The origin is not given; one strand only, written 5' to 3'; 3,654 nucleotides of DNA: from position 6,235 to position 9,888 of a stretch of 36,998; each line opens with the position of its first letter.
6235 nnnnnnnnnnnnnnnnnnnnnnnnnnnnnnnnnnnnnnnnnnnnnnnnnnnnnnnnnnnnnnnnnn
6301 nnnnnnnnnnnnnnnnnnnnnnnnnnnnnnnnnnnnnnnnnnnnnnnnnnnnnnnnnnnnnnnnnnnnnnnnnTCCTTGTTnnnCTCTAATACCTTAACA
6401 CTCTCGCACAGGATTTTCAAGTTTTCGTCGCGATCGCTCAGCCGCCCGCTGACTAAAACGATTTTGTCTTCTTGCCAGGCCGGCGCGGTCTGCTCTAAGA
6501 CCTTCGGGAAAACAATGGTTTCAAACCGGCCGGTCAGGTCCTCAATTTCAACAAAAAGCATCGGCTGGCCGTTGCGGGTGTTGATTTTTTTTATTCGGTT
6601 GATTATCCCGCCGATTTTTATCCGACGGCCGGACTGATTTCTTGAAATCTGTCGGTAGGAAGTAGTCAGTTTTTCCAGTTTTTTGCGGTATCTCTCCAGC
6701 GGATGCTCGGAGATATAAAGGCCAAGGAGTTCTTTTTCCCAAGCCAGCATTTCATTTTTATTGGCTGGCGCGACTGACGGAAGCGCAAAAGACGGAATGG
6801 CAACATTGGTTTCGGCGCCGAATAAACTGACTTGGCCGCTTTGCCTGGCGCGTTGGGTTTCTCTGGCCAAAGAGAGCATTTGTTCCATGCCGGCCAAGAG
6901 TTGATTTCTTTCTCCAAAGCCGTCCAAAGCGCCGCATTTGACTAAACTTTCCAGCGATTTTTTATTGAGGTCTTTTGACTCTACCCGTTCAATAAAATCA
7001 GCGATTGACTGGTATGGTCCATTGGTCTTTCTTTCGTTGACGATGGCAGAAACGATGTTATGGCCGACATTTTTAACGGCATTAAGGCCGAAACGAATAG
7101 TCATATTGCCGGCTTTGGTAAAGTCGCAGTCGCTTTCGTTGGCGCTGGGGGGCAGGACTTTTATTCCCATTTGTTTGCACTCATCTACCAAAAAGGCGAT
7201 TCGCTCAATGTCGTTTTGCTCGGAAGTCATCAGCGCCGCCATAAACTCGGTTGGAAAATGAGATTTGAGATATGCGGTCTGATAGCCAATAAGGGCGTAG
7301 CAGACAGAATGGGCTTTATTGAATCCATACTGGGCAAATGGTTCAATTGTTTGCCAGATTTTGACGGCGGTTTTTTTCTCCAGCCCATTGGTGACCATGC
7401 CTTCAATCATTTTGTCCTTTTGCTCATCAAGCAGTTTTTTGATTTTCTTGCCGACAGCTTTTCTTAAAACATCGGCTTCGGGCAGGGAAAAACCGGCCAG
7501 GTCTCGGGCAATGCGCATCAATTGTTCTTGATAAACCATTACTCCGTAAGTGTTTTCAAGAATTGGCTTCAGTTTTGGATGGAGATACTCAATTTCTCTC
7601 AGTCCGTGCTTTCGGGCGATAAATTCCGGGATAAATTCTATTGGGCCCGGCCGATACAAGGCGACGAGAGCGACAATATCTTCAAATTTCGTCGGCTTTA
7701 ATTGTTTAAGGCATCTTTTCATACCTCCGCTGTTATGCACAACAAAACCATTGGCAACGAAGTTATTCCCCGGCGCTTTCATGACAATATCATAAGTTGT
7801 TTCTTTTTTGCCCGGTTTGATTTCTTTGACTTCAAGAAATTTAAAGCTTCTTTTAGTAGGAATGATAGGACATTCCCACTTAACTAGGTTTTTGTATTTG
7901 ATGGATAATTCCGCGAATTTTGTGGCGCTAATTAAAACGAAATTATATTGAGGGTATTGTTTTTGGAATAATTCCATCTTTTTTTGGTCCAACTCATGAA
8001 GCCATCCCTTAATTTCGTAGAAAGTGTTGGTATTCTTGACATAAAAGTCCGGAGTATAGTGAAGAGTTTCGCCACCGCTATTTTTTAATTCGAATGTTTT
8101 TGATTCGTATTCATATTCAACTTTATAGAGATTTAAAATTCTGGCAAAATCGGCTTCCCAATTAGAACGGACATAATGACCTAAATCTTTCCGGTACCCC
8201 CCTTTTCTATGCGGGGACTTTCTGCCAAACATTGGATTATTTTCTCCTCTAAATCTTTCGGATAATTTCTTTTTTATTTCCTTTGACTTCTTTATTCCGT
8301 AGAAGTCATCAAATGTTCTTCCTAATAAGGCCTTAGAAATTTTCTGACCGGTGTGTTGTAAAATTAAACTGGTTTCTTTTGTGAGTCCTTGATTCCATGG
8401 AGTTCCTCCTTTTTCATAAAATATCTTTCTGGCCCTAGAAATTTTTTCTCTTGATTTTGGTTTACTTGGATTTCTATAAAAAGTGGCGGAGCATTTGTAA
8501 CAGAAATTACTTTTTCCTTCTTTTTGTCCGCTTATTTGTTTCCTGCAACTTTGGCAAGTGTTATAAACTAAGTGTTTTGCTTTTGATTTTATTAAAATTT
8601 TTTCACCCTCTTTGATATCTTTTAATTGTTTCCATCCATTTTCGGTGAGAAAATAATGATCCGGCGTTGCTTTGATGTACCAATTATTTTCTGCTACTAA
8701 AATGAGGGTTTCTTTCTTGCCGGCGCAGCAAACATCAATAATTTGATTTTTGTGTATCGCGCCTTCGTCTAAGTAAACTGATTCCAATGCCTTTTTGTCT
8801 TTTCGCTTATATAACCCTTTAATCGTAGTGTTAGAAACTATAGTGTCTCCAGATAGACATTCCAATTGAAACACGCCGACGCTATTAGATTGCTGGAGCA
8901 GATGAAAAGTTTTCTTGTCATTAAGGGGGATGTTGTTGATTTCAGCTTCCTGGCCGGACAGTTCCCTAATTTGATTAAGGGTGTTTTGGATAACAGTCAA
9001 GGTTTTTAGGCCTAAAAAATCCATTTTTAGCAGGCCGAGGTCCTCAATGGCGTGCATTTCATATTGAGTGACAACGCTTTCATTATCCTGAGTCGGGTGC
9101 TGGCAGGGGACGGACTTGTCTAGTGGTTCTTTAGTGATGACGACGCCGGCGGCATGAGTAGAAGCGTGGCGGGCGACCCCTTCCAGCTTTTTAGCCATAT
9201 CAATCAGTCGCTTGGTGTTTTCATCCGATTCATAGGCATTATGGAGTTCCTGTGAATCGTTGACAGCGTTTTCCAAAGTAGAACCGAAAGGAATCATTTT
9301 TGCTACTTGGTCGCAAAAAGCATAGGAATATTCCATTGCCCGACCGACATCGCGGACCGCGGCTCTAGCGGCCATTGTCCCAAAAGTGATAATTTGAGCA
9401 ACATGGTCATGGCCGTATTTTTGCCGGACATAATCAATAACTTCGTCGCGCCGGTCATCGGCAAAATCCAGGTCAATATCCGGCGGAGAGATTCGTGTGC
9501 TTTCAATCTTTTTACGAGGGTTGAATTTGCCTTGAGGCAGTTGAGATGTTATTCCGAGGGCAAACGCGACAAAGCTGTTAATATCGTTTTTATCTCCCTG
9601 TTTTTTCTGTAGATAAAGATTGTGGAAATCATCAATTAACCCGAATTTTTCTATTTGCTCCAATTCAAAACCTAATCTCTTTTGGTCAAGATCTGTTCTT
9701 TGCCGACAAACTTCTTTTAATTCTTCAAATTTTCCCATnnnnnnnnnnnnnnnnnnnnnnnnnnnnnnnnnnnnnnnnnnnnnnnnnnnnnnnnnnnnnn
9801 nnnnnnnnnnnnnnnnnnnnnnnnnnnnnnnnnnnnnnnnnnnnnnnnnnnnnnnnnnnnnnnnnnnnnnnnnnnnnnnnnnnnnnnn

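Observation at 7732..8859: DnaE intein whose nuclease domain looks PD-(D/E)XK-like rather than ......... or HNH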

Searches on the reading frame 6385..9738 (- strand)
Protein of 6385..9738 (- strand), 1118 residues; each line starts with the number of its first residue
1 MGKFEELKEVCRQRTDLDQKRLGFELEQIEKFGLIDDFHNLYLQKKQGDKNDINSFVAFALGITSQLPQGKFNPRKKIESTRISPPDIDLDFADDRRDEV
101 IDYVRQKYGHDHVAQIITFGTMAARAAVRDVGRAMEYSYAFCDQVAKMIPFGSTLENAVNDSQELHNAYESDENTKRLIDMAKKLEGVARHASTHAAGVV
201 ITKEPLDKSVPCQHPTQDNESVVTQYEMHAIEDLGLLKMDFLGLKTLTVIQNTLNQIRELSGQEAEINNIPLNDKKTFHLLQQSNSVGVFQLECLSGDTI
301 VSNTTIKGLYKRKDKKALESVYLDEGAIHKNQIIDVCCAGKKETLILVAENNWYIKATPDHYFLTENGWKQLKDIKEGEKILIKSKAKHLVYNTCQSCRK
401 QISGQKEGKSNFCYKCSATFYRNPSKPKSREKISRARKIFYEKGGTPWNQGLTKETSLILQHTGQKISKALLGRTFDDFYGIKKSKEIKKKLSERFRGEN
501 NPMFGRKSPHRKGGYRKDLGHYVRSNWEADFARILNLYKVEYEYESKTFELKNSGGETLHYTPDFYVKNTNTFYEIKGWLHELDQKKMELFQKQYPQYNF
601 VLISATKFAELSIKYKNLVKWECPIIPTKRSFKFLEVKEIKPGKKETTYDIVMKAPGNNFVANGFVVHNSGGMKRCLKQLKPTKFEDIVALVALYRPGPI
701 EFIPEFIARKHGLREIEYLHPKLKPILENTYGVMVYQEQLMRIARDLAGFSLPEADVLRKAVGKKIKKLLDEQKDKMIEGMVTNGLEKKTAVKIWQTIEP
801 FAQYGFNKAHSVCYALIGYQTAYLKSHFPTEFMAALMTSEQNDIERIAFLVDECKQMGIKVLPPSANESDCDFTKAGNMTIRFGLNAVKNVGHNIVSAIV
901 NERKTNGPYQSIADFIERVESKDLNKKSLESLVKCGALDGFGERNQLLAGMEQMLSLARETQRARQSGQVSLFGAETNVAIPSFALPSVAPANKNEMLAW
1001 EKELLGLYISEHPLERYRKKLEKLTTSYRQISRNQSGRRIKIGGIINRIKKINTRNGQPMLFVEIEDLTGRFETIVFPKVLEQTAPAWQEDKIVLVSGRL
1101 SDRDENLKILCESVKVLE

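Call 4: search_protein_families(library=pfam, proteins=[window:6385-9738:-], max_evalue=0.1)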
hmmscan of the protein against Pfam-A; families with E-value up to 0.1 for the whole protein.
window:6385-9738:- (1118 aa): 11 families
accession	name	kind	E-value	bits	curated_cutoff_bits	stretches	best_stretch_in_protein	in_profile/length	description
PF07733.18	DNA_pol3_alpha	-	3.4e-62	210.8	23.9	1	54-243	69-260/260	Bacterial DNA polymerase III alpha NTPase domain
PF17657.6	DNA_pol3_finger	-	1.1e-58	197.7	22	2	669-785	48-166/166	Bacterial DNA polymerase III alpha subunit finger domain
PF14579.12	HHH_6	-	2.9e-28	98.3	25.6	1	858-946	1-89/90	Helix-hairpin-helix motif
PF14890.11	Intein_splicing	-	2.6e-17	63.5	35.8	1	303-669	9-155/155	Intein splicing domain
PF01336.31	tRNA_anti-codon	-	1.8e-12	47.5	27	1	1041-1117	2-75/75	OB-fold nucleic acid binding domain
PF07460.16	NUMOD3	-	2.4e-06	27.8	20.4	1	483-507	3-27/37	NUMOD3 motif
PF05367.17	Phage_endo_I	-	9.9e-06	25.7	29.1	1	522-605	14-95/149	Phage endonuclease I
PF04919.18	DUF655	-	0.0023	18.4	22.2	1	873-921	105-153/181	Protein of unknown function (DUF655)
PF12836.13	HHH_3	-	0.016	15.7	27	1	885-917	16-48/65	Helix-hairpin-helix motif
PF07191.17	Zn_ribbon_6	-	0.073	13.5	25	0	394-436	2-42/67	Double zinc ribbon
PF07591.16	PT-HINT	-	0.096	13.4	27.7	0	349-393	52-99/137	Pretoxin HINT domain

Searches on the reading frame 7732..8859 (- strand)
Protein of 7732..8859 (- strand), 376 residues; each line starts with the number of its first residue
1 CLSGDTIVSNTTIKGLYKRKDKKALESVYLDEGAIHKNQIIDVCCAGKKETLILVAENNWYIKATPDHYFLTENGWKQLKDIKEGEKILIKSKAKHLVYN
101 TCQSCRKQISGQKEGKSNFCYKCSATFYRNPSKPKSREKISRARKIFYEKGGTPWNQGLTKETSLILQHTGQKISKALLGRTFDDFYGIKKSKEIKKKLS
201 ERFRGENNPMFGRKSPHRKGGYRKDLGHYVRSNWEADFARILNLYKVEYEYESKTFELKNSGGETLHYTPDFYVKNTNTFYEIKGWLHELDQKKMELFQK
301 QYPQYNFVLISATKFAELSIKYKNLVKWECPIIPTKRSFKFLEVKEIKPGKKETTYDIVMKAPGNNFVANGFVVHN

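Call 34: find_related_loci(query=window:7732-8859:-, collection=genome_contigs, flank=6000)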
Query window:7732-8859:- (376 aa) in genome_contigs; peptide patterns used: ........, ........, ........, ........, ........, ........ (x = any residue, [..] = any of these).
80 stretches matched a pattern; 20 encode a relative of the query (tblastn E <= 1e-3); 20 distinct loci.
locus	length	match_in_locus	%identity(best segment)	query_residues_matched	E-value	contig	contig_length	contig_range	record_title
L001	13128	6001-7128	67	1-376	2e-176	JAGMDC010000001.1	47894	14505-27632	MAG: Candidatus Parcubacteria bacterium isolate RS_17_37 ZL495.bin.37.fa_1, whole genome shotgun sequence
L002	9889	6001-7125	63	1-376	2e-167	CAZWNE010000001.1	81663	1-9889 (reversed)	MAG TPA_asm: uncultured Candidatus Saccharibacteria bacterium isolate binchicken_co38_1285 genome assembly, contig: NODE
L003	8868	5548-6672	63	1-376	4e-167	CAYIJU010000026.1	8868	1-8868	MAG TPA_asm: uncultured Candidatus Saccharibacteria bacterium isolate ERP119705_co20_288 genome assembly, contig: NODE_1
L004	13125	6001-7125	63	1-376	4e-167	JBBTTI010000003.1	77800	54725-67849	MAG: Patescibacteria group bacterium isolate H14-bin043_1 H14_bin043_1_000000000003, whole genome shotgun sequence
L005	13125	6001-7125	64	1-376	2e-161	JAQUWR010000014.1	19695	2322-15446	MAG: Candidatus Paceibacterota bacterium isolate STD2_195 NODE_10077_length_19695_cov_12.358340_Sandtown_D2, whole genom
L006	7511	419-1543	63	1-376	2e-158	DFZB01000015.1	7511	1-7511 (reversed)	MAG TPA_asm: Patescibacteria group bacterium UBA4067 UBA4067_contig_23458, whole genome shotgun sequence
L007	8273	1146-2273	68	1-376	2e-180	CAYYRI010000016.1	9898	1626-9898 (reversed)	MAG TPA_asm: uncultured Candidatus Saccharibacteria bacterium isolate SRP118108_co5_558 genome assembly, contig: NODE_77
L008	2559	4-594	64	180-376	4e-92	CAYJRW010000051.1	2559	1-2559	MAG TPA_asm: uncultured Candidatus Saccharibacteria bacterium isolate ERP125453_co1_241 genome assembly, contig: NODE_61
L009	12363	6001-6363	37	1-94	6e-15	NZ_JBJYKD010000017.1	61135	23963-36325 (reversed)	Thermoanaerobacterium sp. DL9XJH110 NODE_17_length_61135_cov_220.267041, whole genome shotgun sequence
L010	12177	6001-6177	53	34-92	4e-14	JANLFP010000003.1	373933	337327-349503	MAG: Tepidanaerobacteraceae bacterium isolate A05DMB13 NODE_3_length_373933_cov_6.816574, whole genome shotgun sequence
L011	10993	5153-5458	36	1-93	2e-9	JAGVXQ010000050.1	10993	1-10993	Candidatus Woesearchaeota archaeon isolate RIFCSPHIGHO2_01_FULL_38_8 rifcsphigho2_01_scaffold_51542, whole genome shotgu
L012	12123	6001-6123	54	174-214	5e-8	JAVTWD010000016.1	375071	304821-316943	MAG: Bacteroidota bacterium isolate labscale reactor_MAG5 NODE_12_length_375071_cov_15.932294, whole genome shotgun sequ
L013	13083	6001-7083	45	14-376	1e-5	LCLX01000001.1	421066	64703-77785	MAG: Microgenomates group bacterium GW2011_GWC1_46_15 UX36_C0001, whole genome shotgun sequence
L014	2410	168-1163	45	37-376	4e-5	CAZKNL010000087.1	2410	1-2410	MAG TPA_asm: uncultured Pseudomonadales bacterium isolate SRP200132_co2_242 genome assembly, contig: NODE_79789_length_2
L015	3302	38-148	48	192-231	5e-5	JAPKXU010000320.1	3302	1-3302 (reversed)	MAG: Methanoregula sp. isolate LacPavin_0920_WC90_MAG_52_12 LacPavin_0920_WC90_scaffold_1625598, whole genome shotgun se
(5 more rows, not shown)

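Call 53: find_homologous_proteins(query=window:7732-8859:-, max_evalue=0.00001)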
Query window:7732-8859:- (376 aa): 43 proteins with E <= 0.00001 among 1805 candidates.
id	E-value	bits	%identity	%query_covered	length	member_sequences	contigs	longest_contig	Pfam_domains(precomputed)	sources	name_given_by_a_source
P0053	2.3e-120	420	51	95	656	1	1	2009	PF17657.7,PF07733.19,PF14890.12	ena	-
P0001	2.1e-113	397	65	71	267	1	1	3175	PF07460.17,PF14890.12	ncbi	-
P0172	2.4e-87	312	61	60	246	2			-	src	-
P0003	6.8e-58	215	38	78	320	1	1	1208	-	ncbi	-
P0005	7.9e-53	198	50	44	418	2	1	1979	PF17657.7,PF14890.12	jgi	-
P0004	1.9e-49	187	50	44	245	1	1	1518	PF17657.7,PF14890.12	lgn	-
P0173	1.1e-39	155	49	47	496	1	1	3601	PF14579.13,PF17657.7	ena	-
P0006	1.9e-26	111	48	37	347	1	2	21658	-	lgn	-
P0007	3.5e-25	107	56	26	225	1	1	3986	-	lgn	-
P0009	1.3e-23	102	40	53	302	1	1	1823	-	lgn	-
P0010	7.5e-23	99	39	52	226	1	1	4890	PF05367.18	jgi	jgi:hypothetical protein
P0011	1.2e-22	99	50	30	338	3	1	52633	PF05367.18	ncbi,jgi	jgi:hypothetical protein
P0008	5.6e-22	96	52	29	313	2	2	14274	PF05367.18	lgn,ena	-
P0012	2.6e-21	94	40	48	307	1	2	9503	PF05367.18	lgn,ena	-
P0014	6.1e-21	93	40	42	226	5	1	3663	PF05367.18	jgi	-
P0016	1.6e-19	88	38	53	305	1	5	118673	PF05367.18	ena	-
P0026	6.7e-7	47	31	41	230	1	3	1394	PF05367.18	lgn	-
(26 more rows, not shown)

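Call 62: predict_structure(alignment_id=A3)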
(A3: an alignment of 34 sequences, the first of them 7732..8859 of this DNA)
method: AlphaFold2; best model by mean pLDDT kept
length: 376 residues; sequences in the alignment: 34
mean_pLDDT: 80.8   pTM: 0.56
mean pLDDT of the five models: 80.8, 80.4, 75.0, 73.3, 70.9
residues with pLDDT >= 90: 126; 70-90: 173; 50-70: 65; < 50: 12
segments of 3 or more residues with pLDDT < 50: 210-215
pLDDT, mean of each block of 10 residues (from residue 1): 80 86 75 74 92 91 90 85 93 78 78 69 67 67 79 74 74 60 82 84 56 51 91 92 97 97 97 98 88 97 98 78 82 69 94 89 59 50
secondary structure, 60 per line:
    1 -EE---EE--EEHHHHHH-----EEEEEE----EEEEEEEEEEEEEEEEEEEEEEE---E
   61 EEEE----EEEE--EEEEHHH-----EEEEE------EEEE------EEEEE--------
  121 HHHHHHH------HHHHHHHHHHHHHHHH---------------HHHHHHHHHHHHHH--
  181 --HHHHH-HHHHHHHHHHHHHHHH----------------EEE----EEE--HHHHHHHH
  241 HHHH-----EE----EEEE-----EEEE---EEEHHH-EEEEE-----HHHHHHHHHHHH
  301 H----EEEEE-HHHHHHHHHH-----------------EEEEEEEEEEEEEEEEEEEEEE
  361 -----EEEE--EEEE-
elements in order: H13-18 E24-29 E34-56 E60-64 E69-72 E75-78 E87-91 E98-101 E108-112 H121-127 H134-149 H165-178 H183-187 H189-204 E221-223 E228-230 H233-244 E256-259 E265-268 E272-274 E279-283 H289-301 E306-310 H312-321 E339-360 E366-369 E372-375

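Call 67: fold_search(model_id=the predicted structure, library=pdb)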
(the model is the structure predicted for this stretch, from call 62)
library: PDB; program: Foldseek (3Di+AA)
matches with E <= 10: 438; with E <= 0.001: 18
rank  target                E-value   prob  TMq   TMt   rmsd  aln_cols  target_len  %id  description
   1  6frg                  8.2e-07  1.00  0.23  0.53  10.5       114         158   26  Crystal structure of G-1F mutant of Ssp DnaB Mini-Intein variant M86 (released 2019-01-30)
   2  6fre                  3.0e-06  1.00  0.23  0.54   8.5       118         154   24  Crystal structure of G-1F/H73A mutant of Ssp DnaB Mini-Intein variant M86 (released 2019-01-30)
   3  2in9                  4.2e-06  1.00  0.23  0.59   7.9       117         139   18  crystal structure of Mtu recA intein, splicing domain (released 2007-05-01)
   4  5i0a                  6.0e-06  1.00  0.23  0.57   7.9       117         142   18  RecA mini intein in complex with cisplatin (released 2016-09-21)
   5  2in8                  6.8e-06  1.00  0.23  0.59   7.8       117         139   18  crystal structure of Mtu recA intein, splicing domain (released 2007-05-01)
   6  2in0                  1.5e-05  1.00  0.23  0.59   1.8        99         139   21  crystal structure of Mtu recA intein splicing domain (released 2007-05-01)
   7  1mi8                  1.6e-05  1.00  0.21  0.54   9.0       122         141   24  2.0 Angstrom crystal structure of a DnaB intein from Synechocystis sp. PCC 6803 (released 2003-08-19)
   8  6frh_A                1.8e-05  1.00  0.22  0.50   2.3       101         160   31  Crystal structure of Ssp DnaB Mini-Intein variant M86 (released 2019-01-30)
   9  3igd                  1.9e-05  1.00  0.23  0.58   8.5       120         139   18  Crystal structure of Mtu recA intein, splicing domain (released 2009-10-06)
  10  6frh_B                2.6e-05  1.00  0.21  0.51  10.7       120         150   25  Crystal structure of Ssp DnaB Mini-Intein variant M86 (released 2019-01-30)
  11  2imz_B                4.7e-05  1.00  0.23  0.57   2.0       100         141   21  Crystal structure of Mtu recA intein splicing domain (released 2007-05-01)
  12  4o1r                  4.7e-05  1.00  0.23  0.59   6.8       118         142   22  Crystal structure of NpuDnaB intein (released 2014-03-19)
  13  2imz_A                1.1e-04  1.00  0.22  0.54   9.5       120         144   18  Crystal structure of Mtu recA intein splicing domain (released 2007-05-01)
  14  3ifj_A                1.9e-04  1.00  0.23  0.58   8.0       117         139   18  Crystal structure of Mtu recA intein, splicing domain (released 2009-10-06)
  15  7cfv_MODEL_1_A        4.1e-04  1.00  0.20  0.49   9.9       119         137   20  Solution NMR structure of DnaX mini intein from Spirulina platensis (released 2020-12-23)
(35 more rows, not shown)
